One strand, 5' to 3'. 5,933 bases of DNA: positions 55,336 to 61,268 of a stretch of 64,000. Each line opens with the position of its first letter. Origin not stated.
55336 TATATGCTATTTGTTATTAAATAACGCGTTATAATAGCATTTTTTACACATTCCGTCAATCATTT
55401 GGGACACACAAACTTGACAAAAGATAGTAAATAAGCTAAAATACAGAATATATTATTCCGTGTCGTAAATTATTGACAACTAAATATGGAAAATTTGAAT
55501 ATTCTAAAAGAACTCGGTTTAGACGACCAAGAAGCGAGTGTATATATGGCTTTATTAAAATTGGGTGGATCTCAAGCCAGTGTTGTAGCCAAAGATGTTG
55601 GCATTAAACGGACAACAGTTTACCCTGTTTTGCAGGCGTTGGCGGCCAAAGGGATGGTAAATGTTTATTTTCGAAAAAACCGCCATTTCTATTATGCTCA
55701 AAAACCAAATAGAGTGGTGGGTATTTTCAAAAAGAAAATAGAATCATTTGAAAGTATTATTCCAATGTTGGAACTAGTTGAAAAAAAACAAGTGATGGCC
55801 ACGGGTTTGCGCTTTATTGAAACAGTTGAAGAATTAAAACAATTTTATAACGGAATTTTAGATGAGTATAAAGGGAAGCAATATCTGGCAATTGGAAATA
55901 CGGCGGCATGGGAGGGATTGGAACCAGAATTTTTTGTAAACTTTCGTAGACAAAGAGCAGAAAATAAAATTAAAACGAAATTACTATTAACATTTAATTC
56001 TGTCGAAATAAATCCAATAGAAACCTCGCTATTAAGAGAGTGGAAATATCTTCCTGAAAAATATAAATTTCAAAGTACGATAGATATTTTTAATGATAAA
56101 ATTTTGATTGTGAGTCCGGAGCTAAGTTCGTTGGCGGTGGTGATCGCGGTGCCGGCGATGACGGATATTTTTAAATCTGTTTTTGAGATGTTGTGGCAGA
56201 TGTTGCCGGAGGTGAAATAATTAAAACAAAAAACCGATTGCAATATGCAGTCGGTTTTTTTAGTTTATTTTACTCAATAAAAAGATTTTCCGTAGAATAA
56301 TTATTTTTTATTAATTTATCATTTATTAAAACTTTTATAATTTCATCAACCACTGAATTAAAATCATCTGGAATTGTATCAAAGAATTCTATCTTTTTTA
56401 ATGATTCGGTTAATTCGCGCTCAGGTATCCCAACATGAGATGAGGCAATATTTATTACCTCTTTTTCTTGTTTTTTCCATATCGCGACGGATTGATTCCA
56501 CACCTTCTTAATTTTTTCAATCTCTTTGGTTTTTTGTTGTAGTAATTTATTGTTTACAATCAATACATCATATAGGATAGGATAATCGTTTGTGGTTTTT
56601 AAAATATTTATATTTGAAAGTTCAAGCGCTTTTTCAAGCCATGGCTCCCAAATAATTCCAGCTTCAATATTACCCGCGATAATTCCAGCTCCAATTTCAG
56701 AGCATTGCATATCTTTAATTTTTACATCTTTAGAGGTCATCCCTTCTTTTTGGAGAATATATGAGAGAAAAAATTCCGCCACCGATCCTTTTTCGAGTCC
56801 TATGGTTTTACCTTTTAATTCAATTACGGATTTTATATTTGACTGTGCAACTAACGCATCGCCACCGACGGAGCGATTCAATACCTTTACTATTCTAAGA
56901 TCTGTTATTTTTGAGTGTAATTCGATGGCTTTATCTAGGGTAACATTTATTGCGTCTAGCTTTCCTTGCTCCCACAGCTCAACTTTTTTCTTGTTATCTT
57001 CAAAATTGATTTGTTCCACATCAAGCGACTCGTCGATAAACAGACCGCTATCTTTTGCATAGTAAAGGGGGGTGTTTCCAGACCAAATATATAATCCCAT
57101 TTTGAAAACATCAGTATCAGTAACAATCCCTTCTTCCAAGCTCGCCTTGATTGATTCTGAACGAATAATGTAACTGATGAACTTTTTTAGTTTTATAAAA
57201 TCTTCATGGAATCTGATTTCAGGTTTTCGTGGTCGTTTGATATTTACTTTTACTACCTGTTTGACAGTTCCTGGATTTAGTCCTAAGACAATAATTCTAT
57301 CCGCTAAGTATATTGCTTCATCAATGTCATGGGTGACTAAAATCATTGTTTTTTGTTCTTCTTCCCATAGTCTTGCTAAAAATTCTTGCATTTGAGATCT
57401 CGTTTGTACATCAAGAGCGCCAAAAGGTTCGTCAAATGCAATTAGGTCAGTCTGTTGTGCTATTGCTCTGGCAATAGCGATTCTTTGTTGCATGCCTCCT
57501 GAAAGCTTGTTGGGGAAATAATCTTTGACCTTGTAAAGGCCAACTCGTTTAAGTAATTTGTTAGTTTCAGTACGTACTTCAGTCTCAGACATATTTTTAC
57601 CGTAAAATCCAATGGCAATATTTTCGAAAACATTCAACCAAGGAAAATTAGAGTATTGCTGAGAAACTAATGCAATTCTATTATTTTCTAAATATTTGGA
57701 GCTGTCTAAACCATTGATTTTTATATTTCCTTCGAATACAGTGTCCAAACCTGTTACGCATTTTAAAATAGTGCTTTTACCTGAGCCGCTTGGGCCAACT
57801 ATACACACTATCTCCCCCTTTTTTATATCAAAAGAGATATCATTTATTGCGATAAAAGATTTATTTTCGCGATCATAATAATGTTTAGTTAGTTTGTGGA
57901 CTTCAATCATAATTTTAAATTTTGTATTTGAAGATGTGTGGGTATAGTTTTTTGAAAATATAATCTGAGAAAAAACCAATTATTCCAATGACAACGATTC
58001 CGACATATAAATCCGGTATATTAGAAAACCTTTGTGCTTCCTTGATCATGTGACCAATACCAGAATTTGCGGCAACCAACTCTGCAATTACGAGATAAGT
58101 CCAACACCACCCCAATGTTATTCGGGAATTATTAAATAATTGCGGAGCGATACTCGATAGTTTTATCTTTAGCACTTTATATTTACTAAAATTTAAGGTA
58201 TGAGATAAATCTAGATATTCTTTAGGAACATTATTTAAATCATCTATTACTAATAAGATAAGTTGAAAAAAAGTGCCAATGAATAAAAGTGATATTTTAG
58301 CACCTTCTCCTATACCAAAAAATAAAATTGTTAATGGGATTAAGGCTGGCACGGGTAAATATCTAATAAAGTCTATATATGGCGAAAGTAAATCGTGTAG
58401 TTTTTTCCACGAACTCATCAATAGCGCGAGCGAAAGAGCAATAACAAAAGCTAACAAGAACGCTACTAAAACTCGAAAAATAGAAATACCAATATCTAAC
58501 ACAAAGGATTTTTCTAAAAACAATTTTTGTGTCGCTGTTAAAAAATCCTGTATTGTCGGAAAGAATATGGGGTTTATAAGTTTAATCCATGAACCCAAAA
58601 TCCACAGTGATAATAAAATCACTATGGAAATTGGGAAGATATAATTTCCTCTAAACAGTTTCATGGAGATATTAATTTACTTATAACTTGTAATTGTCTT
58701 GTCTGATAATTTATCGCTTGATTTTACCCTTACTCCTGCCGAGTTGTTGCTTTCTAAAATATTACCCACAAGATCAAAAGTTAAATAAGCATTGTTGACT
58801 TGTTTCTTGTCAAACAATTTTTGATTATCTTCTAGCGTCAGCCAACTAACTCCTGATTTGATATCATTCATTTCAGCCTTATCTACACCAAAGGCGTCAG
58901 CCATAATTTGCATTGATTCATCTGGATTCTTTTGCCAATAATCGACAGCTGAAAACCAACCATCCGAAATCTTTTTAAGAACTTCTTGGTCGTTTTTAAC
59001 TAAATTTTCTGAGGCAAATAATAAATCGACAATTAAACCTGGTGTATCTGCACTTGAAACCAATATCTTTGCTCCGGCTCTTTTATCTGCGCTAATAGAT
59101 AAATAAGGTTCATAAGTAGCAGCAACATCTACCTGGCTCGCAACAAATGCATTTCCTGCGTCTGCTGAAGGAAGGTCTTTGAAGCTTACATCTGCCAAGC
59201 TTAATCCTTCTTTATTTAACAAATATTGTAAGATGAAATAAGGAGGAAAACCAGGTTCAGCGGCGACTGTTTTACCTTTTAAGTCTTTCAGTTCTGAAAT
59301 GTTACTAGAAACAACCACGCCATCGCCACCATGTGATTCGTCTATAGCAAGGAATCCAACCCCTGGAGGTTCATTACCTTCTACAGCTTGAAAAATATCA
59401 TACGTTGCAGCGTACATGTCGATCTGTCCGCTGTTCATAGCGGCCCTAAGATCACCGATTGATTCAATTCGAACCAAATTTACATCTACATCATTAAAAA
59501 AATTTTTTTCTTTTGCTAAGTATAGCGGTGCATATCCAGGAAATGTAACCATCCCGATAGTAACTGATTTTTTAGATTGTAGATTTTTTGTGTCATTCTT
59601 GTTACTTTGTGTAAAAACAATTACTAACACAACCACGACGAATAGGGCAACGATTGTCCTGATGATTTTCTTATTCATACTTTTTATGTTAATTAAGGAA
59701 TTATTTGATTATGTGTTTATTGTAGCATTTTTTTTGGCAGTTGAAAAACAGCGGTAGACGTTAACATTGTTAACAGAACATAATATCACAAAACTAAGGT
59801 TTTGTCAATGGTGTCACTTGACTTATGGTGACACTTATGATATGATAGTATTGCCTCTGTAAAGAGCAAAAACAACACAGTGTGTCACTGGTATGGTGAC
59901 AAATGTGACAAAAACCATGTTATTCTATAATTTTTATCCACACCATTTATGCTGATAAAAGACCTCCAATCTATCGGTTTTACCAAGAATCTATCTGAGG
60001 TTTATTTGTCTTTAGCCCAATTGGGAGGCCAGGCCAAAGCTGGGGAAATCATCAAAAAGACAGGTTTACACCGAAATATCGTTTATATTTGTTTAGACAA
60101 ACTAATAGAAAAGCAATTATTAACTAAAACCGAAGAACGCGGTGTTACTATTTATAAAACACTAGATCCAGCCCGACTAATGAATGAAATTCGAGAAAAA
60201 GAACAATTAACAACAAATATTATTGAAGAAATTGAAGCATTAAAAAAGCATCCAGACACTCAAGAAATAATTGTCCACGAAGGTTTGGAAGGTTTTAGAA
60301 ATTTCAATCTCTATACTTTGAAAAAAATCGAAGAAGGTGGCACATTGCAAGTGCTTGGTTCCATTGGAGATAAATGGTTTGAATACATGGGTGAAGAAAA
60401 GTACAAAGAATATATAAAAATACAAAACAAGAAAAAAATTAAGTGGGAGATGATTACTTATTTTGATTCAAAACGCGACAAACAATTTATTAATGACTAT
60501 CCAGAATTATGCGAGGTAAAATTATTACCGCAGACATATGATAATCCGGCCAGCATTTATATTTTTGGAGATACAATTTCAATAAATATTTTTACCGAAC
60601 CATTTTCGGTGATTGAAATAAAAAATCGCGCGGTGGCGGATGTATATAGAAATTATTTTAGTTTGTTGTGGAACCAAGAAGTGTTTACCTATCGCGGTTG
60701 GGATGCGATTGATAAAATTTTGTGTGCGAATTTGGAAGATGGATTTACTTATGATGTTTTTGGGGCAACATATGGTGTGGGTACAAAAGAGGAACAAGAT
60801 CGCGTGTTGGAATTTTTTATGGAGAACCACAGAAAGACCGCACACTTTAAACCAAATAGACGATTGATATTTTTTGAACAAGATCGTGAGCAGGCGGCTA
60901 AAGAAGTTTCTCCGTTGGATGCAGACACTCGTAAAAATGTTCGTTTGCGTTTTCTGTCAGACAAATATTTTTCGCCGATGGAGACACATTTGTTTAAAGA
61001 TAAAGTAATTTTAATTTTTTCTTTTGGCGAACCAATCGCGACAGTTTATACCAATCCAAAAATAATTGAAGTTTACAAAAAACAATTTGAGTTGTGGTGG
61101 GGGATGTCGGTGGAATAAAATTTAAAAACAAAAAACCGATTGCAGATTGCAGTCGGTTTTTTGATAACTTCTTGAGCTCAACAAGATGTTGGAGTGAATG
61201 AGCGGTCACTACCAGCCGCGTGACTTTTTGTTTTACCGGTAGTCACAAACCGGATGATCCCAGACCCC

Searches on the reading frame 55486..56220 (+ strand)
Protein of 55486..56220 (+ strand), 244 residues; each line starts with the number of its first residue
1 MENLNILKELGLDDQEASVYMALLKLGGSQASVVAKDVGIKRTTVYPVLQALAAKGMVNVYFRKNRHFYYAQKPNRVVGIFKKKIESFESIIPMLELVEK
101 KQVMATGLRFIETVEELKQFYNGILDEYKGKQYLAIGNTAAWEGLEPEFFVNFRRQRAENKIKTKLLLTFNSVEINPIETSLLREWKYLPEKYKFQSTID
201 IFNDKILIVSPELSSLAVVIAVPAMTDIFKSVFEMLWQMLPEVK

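Call 3: search_protein_families(library=pfam, proteins=[window:55486-56220:+], max_evalue=0.01)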
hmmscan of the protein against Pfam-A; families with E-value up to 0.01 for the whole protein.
window:55486-56220:+ (244 aa): 2 families
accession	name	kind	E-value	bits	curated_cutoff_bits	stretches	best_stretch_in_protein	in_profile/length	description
PF01978.25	TrmB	-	1e-16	60.9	25.6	1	7-74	1-67/68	Sugar-specific transcriptional regulator TrmB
PF03965.22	Penicillinase_R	-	0.00065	20.5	22.6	1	14-72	3-65/115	Penicillinase repressor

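Call 4: search_protein_families(library=ncbifam, proteins=[window:55486-56220:+], max_evalue=0.01)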
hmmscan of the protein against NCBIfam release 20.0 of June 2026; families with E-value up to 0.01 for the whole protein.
window:55486-56220:+ (244 aa): 6 families
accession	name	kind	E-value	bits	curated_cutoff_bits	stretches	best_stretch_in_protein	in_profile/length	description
NF047390.1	TransRegTrmBL1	equivalog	1.2e-11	44.2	650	1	3-85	6-87/341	HTH-type sugar sensing transcriptional regulator TrmBL1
NF040851.1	tran_reg_TrmB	equivalog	6.6e-05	22.2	600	1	4-89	8-92/338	HTH-type sugar-sensing transcriptional regulator TrmB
TIGR01884.1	cas_HTH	subfamily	0.00018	21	60.2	1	9-67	137-195/202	CRISPR-associated CARF protein Csa3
NF053606.1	Sta1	subfamily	0.00083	19.4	80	1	11-77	17-89/100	Sta1 family transcriptional regulator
NF047392.1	TransRegTrmBHalo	equivalog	0.0042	16.1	500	1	7-60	13-66/349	HTH-type sugar sensing transcriptional regulator TrmB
NF007339.0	PRK09834.1-1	equivalog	0.0089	15.3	299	0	20-60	30-70/271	DNA-binding transcriptional regulator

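Call 88: search_protein_families(library=pfam, proteins=[window:55486-56220:+], max_evalue=1)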
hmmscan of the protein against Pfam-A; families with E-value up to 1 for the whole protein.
window:55486-56220:+ (244 aa): 8 families
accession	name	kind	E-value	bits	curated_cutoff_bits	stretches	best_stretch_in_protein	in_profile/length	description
PF01978.25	TrmB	-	1e-16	60.9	25.6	1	7-74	1-67/68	Sugar-specific transcriptional regulator TrmB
PF03965.22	Penicillinase_R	-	0.00065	20.5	22.6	1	14-72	3-65/115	Penicillinase repressor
PF02002.24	TFIIE_alpha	-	0.013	15.8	22.9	1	14-90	13-94/105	TFIIE alpha subunit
PF24898.2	GGDEF_GdpP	-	0.015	16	30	1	99-169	14-82/126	Cyclic-di-AMP phosphodiesterase GdpP-like, GGDEF domain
PF03551.20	PadR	-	0.016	15.6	27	1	40-64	29-53/75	Transcriptional regulator PadR-like family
PF13551.12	HTH_29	-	0.027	15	28.1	1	22-57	6-41/64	Winged helix-turn helix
PF02796.21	HTH_7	-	0.079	13.5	23.8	1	23-51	17-44/45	Helix-turn-helix domain of resolvase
PF09339.16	HTH_IclR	-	0.13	12.5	22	1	32-58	22-48/52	IclR helix-turn-helix domain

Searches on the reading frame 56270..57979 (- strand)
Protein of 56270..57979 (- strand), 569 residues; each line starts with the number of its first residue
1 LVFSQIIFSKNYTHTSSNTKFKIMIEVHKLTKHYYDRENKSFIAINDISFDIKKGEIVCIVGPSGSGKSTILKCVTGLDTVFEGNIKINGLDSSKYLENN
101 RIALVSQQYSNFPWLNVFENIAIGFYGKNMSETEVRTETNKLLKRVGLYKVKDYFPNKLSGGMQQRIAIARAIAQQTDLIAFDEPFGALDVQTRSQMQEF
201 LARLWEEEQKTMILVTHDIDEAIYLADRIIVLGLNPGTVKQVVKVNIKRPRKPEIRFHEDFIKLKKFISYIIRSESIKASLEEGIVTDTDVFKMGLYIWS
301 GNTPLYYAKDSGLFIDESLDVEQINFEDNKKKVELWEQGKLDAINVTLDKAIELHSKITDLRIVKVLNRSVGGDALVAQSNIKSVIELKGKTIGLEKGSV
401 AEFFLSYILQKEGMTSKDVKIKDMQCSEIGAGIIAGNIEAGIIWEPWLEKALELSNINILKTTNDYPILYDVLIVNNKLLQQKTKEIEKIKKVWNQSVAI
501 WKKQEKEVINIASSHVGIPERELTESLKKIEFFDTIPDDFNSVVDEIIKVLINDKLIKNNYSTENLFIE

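Call 3: search_protein_families(library=pfam, proteins=[window:56270-57979:-], max_evalue=0.01)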
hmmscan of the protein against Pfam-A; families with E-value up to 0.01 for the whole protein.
window:56270-57979:- (569 aa): 12 families
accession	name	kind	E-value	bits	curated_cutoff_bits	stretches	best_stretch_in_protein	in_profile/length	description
PF00005.33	ABC_tran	-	1.4e-31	110.3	25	1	46-186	2-136/137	ABC transporter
PF09084.16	NMT1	-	6e-20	72.5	20.5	1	303-500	5-208/216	NMT1/THI5 like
PF13379.11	NMT1_2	-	8.7e-09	36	24.7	1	292-505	8-242/252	NMT1-like family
PF13304.12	AAA_21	-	3.4e-05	24.5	27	1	57-78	1-22/304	AAA domain, putative AbiEii toxin, Type IV TA system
PF02463.25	SMC_N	-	0.00012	22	40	1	50-217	20-197/220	RecF/RecN/SMC N terminal domain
PF13555.12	AAA_29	-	0.00022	21.4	27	1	49-72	16-39/61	P-loop containing region of AAA domain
PF25199.1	nSTAND_NTPase5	-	0.0009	19.5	34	1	53-121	39-105/145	Novel STAND NTPase 5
PF12974.12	Phosphonate-bd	-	0.0011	18.9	27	0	378-486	93-208/242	ABC transporter, phosphonate, periplasmic substrate-binding protein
PF03193.22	RsgA_GTPase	-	0.0017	18.7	30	1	6-77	58-128/174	RsgA GTPase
PF03266.21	NTPase_1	-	0.0047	17.2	23.9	0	58-100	2-42/168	NTPase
PF09818.15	ABC_ATPase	-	0.0048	16.4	23.2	0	52-75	77-99/283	P-loop domain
PF13191.12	AAA_16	-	0.0082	17.1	32.6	0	55-76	24-45/167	AAA ATPase domain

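Call 4: search_protein_families(library=ncbifam, proteins=[window:56270-57979:-], max_evalue=0.01)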
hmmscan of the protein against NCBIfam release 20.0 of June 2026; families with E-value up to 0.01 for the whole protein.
window:56270-57979:- (569 aa): 193 families (the best 25 are shown)
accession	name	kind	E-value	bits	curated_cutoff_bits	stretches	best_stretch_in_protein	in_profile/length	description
NF040729.1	ABC_ATP_SaoA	equivalog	2.7e-60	203.9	360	1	25-260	2-234/248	ABC transporter ATP-binding protein SaoA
TIGR03265.1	PhnT2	equivalog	3.2e-59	200.9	457.7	1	35-270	10-243/353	putative 2-aminoethylphosphonate ABC transporter ATP-binding protein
TIGR00968.1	3a0106s01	subfamily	5.6e-57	193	342.75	1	40-262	11-231/237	sulfate ABC transporter ATP-binding protein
TIGR01184.1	ntrCD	subfamily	8.2e-55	185.9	291.8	1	45-256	1-214/230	nitrate ABC transporter ATP-binding protein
TIGR01186.1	proV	subfamily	6.6e-54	183.4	326.6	1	43-290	7-257/363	betaine/proline/choline family ABC transporter ATP-binding protein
NF043075.1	MMSYN1_0197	equivalog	1.2e-53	182.3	550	1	24-269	2-240/341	spermidine/putrescine ABC transporter ATP-binding protein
NF008421.0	PRK11248.1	equivalog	6.6e-53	179.8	357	1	25-249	2-219/255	taurine ABC transporter ATP-binding subunit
NF006987.0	PRK09452.1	equivalog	1e-52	179.1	482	1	15-244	8-231/378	spermidine/putrescine ABC transporter ATP-binding protein PotA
TIGR03415.1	ABC_choXWV_ATP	equivalog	5.9e-52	176.9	483.75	1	41-285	36-287/382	choline ABC transporter ATP-binding protein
NF008105.0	PRK10851.1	equivalog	3.5e-50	170.7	502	1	25-263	3-238/362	sulfate/thiosulfate ABC transporter ATP-binding protein CysA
NF040840.2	tungstate_WtpC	equivalog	2.2e-49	168.6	440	1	24-275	1-244/347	tungstate ABC transporter ATP-binding protein WtpC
NF008653.0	PRK11650.1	subfamily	4.6e-49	167.4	432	1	24-262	3-235/357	sn-glycerol-3-phosphate ABC transporter ATP-binding protein UgpC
TIGR03258.1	PhnT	equivalog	3.8e-47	161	499.15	1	43-232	22-213/359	2-aminoethylphosphonate ABC transport system ATP-binding subunit PhnT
NF040933.2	ABC_arch_GlcV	equivalog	5.5e-47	160.4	450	1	24-244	2-225/357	glucose ABC transporter ATP-binding protein GlcV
NF008420.0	PRK11247.1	equivalog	1.4e-46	158.7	395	1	23-252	11-225/257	aliphatic sulfonates ABC transporter ATP-binding protein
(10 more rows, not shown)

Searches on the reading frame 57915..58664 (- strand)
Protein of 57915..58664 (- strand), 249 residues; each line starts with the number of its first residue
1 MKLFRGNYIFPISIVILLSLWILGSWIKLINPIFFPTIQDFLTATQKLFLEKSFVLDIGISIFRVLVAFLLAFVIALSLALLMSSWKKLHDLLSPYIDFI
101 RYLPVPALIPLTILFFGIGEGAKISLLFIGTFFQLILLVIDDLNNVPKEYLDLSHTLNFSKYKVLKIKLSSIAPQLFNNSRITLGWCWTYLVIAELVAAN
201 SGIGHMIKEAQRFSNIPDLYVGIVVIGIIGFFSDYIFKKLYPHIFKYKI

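Call 3: search_protein_families(library=pfam, proteins=[window:57915-58664:-], max_evalue=0.01)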
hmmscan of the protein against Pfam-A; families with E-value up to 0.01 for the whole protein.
window:57915-58664:- (249 aa): 1 family
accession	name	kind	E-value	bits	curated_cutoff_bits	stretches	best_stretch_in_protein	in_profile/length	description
PF00528.27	BPD_transp_1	-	6.1e-19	68.9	26.4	1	73-244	2-182/184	Binding-protein-dependent transport system inner membrane component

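Call 4: search_protein_families(library=ncbifam, proteins=[window:57915-58664:-], max_evalue=0.01)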
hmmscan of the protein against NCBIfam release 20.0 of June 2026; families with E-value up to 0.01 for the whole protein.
window:57915-58664:- (249 aa): 8 families
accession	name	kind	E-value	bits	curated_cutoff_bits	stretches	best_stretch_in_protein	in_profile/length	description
NF040733.1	ABC_perm_U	equivalog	1.6e-36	126.1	295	1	12-248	13-249/251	ABC transporter permease subunit SaoP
NF007545.0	PRK10160.1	equivalog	4.4e-31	108.3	342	1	13-234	30-257/275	taurine ABC transporter permease TauC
TIGR01183.1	ntrB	equivalog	2.8e-26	92.5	209.05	1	50-235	11-197/202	nitrate ABC transporter permease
NF008470.0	PRK11365.1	equivalog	1.5e-24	86.8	347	1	8-236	15-241/263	aliphatic sulfonate ABC transporter permease SsuC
NF008196.0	PRK10952.1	equivalog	4.3e-09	35.6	439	1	61-229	149-312/356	glycine betaine/L-proline ABC transporter permease ProW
TIGR03416.1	ABC_choXWV_perm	equivalog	3.2e-07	30.1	363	1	47-218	77-248/267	choline ABC transporter permease subunit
TIGR01097.1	PhnE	equivalog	0.00053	19.5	216.7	1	52-238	59-245/252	phosphonate ABC transporter, permease protein PhnE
TIGR01726.1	HEQRo_perm_3TM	subfamily_domain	0.001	19.5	42.2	1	52-120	7-70/99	ABC transporter permease subunit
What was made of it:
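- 57915..58664 (-): ABC permease (TauC/SsuC/SaoP-like). calls 3, 4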

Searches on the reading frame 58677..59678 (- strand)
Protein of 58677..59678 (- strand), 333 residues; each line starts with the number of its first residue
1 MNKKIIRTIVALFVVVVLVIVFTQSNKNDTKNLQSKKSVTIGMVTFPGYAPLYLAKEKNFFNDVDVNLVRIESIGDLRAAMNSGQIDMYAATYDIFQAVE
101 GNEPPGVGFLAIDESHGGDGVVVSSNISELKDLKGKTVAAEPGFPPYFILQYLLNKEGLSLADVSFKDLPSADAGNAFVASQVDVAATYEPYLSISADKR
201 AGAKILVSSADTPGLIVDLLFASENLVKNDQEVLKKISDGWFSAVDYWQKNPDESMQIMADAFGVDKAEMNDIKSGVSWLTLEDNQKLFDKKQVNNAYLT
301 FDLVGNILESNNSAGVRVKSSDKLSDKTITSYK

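Call 3: search_protein_families(library=pfam, proteins=[window:58677-59678:-], max_evalue=0.01)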
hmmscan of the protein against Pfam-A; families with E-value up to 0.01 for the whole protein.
window:58677-59678:- (333 aa): 4 families
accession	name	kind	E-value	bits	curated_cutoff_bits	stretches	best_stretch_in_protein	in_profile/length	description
PF09084.16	NMT1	-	6.6e-17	62.6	20.5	1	48-254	3-215/216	NMT1/THI5 like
PF13379.11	NMT1_2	-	2.1e-15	57.6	24.7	1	36-254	5-243/252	NMT1-like family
PF12974.12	Phosphonate-bd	-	2.4e-07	30.8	27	1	63-234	28-209/242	ABC transporter, phosphonate, periplasmic substrate-binding protein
PF04069.17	OpuAC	-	0.00024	21.2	21.2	1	63-197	28-185/257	Substrate binding domain of ABC-type glycine betaine transport system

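Call 4: search_protein_families(library=ncbifam, proteins=[window:58677-59678:-], max_evalue=0.01)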
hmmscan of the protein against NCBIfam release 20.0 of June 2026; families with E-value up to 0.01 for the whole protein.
window:58677-59678:- (333 aa): 6 families
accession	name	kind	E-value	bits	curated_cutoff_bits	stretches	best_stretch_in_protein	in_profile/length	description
TIGR01728.1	SsuA_fam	subfamily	1.2e-33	116.6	163.5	1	39-298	1-266/290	aliphatic sulfonate ABC transporter substrate-binding protein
TIGR03427.1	ABC_peri_uca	equivalog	9.3e-18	64.5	333.9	1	108-295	80-269/328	putative urea ABC transporter substrate-binding protein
NF008588.0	PRK11553.1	subfamily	4.5e-14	52.1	299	1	10-270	8-262/319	aliphatic sulfonate ABC transporter substrate-binding protein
NF040735.1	SBP_SaoX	equivalog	1.5e-12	47.3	300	1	54-267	20-237/330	ABC transporter substrate-binding subunit SaoX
TIGR01729.1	taurine_ABC_bnd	equivalog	1.7e-06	27.7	304.25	1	66-285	29-256/300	taurine ABC transporter substrate-binding protein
TIGR02122.1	TRAP_TAXI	subfamily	6.9e-05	21.8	84.35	1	121-186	127-194/320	TAXI family TRAP transporter solute-binding subunit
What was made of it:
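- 58677..59678 (-): substrate-binding protein of the NitT/TauT (SsuA/NMT1) family. TIGR01728 at 116.6 bits, below its 163.5 cut-off (call 4).
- Checked: The genes at 56270-59678 are an ABC importer with NMT1/SsuA-type binding protein domains (calls 3, 4).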

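Call 90: search_solved_structures(query=window:58677-59678:-, max_evalue=0.001)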
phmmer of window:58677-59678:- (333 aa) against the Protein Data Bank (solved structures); distinct sequences matched with E-value up to 0.001: 5.
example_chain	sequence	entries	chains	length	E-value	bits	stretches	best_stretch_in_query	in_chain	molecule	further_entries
3e4r_A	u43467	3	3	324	3.3e-08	36.3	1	69-210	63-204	Nitrate transport protein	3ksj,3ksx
2x26_A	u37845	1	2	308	1.6e-06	30.8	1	68-213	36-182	PERIPLASMIC ALIPHATIC SULPHONATES-BINDING PROTEIN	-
3qsl_A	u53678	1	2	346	1.9e-05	27.2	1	34-196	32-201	Putative exported protein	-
3uif_A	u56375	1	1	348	0.00015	24.3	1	104-251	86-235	Sulfonate ABC transporter, periplasmic sulfonate-binding protein SsuA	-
4nmy_A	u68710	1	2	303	0.00016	24.2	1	35-261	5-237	ABC-type transport system, extracellular solute-binding protein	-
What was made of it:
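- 58677..59678 (-): Best solved relatives are SsuA-type binders at E 3e-8 (call 90).
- On Thiamine pyrimidine (THI5/NMT1, ThiY) system: The best models and structures are SsuA-type sulfonate binders (calls 4, 90).
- The binding protein is closer to SsuA-type sulfonate binders (calls 4, 90).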

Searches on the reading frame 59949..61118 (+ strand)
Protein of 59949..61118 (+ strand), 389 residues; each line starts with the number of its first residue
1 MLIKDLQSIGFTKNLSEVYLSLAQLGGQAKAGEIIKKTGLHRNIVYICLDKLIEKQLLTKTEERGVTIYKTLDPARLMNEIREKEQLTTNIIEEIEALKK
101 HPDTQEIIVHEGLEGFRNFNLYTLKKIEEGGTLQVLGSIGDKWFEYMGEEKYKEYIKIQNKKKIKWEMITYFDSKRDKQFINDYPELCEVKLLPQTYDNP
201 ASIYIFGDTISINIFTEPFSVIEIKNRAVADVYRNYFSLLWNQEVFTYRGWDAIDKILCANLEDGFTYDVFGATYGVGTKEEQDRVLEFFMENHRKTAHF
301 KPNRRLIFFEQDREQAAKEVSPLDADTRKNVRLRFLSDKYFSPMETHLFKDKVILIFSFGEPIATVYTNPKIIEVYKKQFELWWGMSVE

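Call 3: search_protein_families(library=pfam, proteins=[window:59949-61118:+], max_evalue=0.01)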
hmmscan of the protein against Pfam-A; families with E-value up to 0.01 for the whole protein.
window:59949-61118:+ (389 aa): 1 family
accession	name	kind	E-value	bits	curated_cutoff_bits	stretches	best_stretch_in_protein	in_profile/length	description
PF01978.25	TrmB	-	2.6e-08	34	25.6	1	6-74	1-67/68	Sugar-specific transcriptional regulator TrmB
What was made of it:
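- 59949..61118 (+): second TrmB-family regulator, divergent from the ABC operon. call 3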

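Call 4: search_protein_families(library=ncbifam, proteins=[window:59949-61118:+], max_evalue=0.01)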
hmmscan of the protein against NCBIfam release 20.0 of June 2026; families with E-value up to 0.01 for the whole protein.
window:59949-61118:+ (389 aa): 2 families
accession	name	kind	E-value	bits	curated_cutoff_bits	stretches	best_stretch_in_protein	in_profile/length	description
NF047390.1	TransRegTrmBL1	equivalog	7.6e-07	28.4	650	1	2-101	6-97/341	HTH-type sugar sensing transcriptional regulator TrmBL1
NF053756.1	MreA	equivalog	0.0096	15.7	100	0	2-97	6-108/110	MreA family transcriptional regulator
